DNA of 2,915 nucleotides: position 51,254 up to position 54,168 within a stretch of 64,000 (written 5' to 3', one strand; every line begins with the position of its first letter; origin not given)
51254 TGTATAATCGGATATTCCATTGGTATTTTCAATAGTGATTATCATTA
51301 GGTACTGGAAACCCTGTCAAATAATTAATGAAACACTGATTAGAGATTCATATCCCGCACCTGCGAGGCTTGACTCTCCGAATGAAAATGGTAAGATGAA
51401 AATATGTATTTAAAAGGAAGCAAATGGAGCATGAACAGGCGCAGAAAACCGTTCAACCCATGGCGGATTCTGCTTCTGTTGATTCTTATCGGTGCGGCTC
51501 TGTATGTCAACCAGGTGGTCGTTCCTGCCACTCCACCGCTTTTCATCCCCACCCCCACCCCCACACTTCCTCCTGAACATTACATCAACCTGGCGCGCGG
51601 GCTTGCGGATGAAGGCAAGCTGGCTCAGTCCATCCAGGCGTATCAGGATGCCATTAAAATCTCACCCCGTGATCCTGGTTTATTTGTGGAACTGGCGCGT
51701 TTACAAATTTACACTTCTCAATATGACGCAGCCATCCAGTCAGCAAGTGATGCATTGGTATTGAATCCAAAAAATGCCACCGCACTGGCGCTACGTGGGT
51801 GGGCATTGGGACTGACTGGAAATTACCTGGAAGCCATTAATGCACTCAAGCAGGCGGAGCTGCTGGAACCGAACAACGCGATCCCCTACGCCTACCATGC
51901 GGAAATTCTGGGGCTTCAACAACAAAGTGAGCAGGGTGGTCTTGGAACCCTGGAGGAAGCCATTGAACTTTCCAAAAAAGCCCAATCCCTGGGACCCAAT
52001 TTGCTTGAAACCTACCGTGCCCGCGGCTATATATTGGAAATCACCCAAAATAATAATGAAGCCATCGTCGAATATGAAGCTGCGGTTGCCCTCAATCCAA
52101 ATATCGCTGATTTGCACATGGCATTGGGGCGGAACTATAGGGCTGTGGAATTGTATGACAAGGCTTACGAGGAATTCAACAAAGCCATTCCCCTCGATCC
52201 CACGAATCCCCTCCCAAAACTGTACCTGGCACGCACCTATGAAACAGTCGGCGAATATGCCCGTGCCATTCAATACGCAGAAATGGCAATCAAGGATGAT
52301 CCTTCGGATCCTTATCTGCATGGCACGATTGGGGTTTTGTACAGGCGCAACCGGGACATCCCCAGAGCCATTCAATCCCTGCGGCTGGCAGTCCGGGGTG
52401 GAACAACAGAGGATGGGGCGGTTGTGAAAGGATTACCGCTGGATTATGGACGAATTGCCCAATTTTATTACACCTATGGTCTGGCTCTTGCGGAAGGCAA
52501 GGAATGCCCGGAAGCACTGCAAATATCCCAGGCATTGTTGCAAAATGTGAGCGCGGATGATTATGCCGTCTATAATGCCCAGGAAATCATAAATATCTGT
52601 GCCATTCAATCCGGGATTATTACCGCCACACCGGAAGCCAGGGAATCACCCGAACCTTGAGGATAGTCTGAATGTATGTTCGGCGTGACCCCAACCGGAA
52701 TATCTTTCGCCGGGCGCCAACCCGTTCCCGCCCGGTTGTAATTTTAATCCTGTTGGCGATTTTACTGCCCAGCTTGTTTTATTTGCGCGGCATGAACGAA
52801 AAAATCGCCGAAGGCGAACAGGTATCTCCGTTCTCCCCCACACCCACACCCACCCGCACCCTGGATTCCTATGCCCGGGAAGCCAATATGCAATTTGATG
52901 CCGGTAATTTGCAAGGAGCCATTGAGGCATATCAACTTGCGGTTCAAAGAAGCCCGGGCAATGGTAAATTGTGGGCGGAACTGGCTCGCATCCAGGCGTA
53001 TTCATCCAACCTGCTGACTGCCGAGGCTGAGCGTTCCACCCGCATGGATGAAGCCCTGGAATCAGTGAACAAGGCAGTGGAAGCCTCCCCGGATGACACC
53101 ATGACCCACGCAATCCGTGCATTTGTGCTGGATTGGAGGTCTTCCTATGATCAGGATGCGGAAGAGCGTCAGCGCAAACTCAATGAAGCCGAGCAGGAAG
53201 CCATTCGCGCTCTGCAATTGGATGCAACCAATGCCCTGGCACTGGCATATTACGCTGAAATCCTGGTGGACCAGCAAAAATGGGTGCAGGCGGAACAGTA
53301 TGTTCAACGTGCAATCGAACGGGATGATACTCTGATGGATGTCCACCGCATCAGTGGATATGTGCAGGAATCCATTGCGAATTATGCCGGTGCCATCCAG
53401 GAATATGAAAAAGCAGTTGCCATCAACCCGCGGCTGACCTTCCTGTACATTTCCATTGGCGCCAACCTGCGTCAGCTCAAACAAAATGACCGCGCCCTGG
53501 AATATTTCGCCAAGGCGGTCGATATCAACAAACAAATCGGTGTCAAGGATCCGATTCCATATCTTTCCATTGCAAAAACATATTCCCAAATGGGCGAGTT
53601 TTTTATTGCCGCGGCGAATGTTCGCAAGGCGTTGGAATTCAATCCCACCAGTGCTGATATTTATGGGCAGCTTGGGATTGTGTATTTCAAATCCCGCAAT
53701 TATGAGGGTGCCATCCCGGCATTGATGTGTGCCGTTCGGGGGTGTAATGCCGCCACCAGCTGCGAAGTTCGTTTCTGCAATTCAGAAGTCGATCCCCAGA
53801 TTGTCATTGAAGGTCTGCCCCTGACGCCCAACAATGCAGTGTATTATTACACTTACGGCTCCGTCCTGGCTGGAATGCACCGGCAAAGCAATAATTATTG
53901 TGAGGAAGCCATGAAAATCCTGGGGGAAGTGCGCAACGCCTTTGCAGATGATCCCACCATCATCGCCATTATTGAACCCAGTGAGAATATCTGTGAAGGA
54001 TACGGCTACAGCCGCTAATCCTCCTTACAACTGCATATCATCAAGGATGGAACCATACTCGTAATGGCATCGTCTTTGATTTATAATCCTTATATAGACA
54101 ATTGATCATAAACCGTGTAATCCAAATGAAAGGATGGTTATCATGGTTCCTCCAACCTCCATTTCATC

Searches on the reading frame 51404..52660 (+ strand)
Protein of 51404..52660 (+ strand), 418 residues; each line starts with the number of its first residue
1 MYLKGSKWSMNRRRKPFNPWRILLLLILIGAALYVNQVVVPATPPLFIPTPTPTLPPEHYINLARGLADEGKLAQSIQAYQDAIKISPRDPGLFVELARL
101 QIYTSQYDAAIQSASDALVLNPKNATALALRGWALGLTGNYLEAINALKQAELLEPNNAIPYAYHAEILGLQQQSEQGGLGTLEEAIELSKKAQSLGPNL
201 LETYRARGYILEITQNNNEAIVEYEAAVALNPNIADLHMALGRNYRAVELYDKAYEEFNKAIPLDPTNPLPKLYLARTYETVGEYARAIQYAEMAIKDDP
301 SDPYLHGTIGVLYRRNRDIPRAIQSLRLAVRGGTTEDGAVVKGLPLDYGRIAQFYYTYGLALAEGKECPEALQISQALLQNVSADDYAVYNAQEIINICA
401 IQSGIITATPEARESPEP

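Call 72: search_protein_families(library=pfam, proteins=[window:51404-52660:+], max_evalue=0.00001)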
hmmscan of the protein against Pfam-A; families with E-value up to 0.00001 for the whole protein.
window:51404-52660:+ (418 aa): 13 families
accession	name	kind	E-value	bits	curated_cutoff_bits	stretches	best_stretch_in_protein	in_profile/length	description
PF07719.23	TPR_2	-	1.3e-27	94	27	0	125-158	1-34/34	Tetratricopeptide repeat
PF13414.12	TPR_11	-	2.8e-23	81.7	26.8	0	216-242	9-35/42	TPR repeat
PF00515.34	TPR_1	-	4.2e-22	77.4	27.8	0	235-268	1-34/34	Tetratricopeptide repeat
PF13431.12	TPR_17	-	1.4e-20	72.3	24.4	0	79-112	1-34/34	Tetratricopeptide repeat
PF13432.12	TPR_16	-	5.6e-20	71.9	32.7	0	96-151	2-57/65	Tetratricopeptide repeat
PF13181.12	TPR_8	-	1.1e-19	69.3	25.7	0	126-158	2-34/34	Tetratricopeptide repeat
PF13428.12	TPR_14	-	2.3e-18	65.3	23.5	0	273-305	5-37/44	Tetratricopeptide repeat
PF14559.12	TPR_19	-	2.4e-14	53.8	25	1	251-307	7-63/68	Tetratricopeptide repeat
PF13424.12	TPR_12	-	1.6e-12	47.9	30.1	1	226-297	2-73/77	Tetratricopeptide repeat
PF13176.12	TPR_7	-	6e-11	42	27.9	0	275-303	5-35/36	Tetratricopeptide repeat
PF13371.12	TPR_9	-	4.7e-09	36.6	35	0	278-328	4-54/73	Tetratricopeptide repeat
PF23914.1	TPR_CcmH_CycH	-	6.9e-09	36.2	42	0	63-153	56-149/158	Cytochrome c-type biogenesis protein H TPR domain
PF12895.13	ANAPC3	-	6.1e-06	26.9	27.2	0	105-184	3-80/82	Anaphase-promoting complex, cyclosome, subunit 3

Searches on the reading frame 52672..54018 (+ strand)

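Call 72: search_protein_families(library=pfam, proteins=[window:52672-54018:+], max_evalue=0.00001)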
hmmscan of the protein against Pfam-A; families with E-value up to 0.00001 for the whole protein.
window:52672-54018:+ (448 aa): 11 families
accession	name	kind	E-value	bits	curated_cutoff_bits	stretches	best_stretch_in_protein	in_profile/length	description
PF07719.23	TPR_2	-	1.6e-22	78.1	27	0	67-97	4-34/34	Tetratricopeptide repeat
PF00515.34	TPR_1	-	6.5e-20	70.5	27.8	0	65-97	2-34/34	Tetratricopeptide repeat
PF14559.12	TPR_19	-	2.2e-18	66.8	25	0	167-219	4-56/68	Tetratricopeptide repeat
PF13431.12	TPR_17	-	4.3e-18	64.4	24.4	0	318-348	3-33/34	Tetratricopeptide repeat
PF13181.12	TPR_8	-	3.1e-16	58.5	25.7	0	259-288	4-33/34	Tetratricopeptide repeat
PF13414.12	TPR_11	-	2e-13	50.3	26.8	0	306-340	6-40/42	TPR repeat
PF13428.12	TPR_14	-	2.1e-13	49.9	23.5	0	70-107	7-44/44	Tetratricopeptide repeat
PF13424.12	TPR_12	-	7.8e-13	48.9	30.1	0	259-322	6-73/77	Tetratricopeptide repeat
PF13432.12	TPR_16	-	8e-13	49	32.7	0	300-351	3-53/65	Tetratricopeptide repeat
PF23914.1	TPR_CcmH_CycH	-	1.2e-08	35.4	42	0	167-250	63-149/158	Cytochrome c-type biogenesis protein H TPR domain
PF25063.1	ARM_TT21_C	-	1.6e-08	35.1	35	0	108-250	21-157/209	Tetratricopeptide repeat protein 21 C-terminal ARM domain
